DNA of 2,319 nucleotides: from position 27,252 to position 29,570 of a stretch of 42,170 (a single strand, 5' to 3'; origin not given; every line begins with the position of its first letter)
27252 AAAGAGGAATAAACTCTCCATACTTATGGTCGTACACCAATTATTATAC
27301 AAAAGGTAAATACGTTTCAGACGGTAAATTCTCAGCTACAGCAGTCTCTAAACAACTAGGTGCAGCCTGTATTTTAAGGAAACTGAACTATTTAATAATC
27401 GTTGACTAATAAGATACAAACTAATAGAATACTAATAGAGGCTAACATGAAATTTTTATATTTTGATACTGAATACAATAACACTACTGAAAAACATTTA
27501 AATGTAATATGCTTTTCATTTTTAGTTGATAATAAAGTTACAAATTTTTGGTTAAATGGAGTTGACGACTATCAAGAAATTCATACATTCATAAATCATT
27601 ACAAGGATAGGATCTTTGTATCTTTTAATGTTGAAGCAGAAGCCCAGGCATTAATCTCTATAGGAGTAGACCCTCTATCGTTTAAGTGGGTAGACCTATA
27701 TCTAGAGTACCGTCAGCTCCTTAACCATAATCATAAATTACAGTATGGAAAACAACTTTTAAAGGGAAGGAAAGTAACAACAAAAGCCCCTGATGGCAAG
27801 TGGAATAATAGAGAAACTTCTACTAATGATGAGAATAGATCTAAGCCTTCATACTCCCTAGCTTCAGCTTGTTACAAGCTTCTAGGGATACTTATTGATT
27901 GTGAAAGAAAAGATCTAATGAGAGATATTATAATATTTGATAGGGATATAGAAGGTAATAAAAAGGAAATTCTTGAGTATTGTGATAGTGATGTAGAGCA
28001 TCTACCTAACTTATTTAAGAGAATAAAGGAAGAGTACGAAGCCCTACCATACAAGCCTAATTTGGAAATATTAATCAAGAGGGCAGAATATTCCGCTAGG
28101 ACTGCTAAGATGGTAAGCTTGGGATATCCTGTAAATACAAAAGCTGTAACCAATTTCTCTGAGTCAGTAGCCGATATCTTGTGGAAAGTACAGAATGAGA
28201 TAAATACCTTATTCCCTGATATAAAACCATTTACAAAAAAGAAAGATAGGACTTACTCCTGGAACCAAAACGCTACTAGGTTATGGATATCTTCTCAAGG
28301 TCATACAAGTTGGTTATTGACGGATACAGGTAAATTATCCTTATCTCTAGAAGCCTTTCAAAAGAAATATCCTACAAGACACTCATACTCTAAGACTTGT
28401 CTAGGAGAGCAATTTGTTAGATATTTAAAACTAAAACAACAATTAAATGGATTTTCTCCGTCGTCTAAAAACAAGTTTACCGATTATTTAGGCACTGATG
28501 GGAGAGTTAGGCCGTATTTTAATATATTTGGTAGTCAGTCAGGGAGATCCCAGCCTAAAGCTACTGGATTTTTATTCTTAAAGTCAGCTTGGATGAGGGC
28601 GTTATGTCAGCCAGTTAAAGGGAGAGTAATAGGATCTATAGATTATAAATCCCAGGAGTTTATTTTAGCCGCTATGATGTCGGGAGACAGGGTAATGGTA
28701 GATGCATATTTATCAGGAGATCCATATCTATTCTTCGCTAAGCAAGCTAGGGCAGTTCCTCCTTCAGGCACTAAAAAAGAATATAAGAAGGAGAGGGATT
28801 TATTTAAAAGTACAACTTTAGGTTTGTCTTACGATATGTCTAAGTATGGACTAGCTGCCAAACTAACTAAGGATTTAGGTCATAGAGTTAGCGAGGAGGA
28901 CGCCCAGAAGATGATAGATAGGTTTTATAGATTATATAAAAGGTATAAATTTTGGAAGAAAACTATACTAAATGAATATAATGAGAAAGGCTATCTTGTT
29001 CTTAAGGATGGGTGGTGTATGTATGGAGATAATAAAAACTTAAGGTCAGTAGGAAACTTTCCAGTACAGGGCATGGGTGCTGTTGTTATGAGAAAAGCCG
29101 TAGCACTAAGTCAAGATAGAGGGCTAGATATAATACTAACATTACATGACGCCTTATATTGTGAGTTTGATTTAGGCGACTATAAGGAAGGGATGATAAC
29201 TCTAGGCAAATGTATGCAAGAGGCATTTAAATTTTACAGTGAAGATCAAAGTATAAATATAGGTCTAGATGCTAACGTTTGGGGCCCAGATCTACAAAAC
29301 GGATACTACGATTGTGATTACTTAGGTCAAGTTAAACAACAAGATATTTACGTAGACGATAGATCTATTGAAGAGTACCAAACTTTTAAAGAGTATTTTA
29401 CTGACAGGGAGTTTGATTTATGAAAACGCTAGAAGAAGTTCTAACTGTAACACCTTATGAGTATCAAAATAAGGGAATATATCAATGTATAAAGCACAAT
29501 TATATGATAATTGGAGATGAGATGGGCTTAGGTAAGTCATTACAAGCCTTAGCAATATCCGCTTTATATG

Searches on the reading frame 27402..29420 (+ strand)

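Call 7: search_protein_families(library=pfam, proteins=[window:27402-29420:+], max_evalue=0.1)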
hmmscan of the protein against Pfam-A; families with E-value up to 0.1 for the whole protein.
window:27402-29420:+ (673 aa): 1 family
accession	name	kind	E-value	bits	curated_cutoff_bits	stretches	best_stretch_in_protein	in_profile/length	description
PF00476.26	DNA_pol_A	-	5.5e-19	68.8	34.3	1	396-610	139-362/381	DNA polymerase family A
